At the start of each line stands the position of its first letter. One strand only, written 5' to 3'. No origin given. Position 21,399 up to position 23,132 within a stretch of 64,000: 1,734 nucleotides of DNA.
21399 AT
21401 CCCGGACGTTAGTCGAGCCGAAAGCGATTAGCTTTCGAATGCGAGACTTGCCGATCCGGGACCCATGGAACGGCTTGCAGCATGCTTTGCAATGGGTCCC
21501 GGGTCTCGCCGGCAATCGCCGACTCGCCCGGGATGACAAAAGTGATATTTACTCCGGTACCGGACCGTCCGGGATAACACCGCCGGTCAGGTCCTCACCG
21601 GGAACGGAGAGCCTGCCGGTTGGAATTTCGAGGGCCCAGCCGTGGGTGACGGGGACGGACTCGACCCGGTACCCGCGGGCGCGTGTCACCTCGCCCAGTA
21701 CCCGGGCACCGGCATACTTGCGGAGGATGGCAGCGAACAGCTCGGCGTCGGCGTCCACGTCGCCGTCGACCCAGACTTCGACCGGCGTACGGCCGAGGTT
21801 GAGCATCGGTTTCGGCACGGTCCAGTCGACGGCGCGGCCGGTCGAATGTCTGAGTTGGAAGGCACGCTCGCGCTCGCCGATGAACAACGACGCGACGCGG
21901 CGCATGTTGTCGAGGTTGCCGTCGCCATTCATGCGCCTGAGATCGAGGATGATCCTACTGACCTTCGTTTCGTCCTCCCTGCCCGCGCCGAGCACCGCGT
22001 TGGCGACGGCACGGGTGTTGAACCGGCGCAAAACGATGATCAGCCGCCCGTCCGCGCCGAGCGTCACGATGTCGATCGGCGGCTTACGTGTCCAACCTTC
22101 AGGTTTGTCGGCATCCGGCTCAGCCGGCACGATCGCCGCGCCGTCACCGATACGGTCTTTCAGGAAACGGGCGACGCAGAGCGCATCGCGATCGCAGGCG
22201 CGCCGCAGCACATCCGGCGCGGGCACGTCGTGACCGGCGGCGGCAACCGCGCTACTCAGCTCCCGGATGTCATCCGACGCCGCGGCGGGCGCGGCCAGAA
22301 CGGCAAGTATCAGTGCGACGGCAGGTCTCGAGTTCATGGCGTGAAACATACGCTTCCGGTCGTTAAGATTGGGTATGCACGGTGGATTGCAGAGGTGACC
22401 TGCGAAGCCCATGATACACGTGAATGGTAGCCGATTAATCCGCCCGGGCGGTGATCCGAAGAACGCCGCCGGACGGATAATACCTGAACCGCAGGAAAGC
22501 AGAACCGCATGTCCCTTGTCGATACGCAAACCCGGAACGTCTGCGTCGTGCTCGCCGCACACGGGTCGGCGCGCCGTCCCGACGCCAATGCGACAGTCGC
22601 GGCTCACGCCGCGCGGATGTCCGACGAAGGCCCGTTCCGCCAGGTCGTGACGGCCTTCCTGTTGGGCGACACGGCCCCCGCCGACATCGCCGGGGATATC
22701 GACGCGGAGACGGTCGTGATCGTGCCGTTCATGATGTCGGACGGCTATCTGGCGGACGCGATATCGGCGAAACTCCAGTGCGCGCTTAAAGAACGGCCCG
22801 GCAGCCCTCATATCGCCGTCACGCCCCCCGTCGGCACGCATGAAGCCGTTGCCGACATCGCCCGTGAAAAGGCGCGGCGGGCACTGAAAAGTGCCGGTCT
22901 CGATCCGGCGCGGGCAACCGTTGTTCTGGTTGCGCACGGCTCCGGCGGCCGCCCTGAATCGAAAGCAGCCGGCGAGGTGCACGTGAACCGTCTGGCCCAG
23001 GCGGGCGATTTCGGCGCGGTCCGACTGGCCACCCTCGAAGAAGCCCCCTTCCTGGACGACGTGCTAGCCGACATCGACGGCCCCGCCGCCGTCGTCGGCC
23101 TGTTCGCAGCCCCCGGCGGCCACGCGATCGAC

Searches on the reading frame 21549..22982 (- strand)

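Call 52: search_protein_families(library=pfam, proteins=[window:21549-22982:-], max_evalue=0.00001)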
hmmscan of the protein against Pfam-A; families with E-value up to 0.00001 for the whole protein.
window:21549-22982:- (477 aa): 1 family
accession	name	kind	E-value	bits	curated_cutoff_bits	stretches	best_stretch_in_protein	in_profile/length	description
PF03572.23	Peptidase_S41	-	7.9e-11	42.3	24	1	336-472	27-162/165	Peptidase family S41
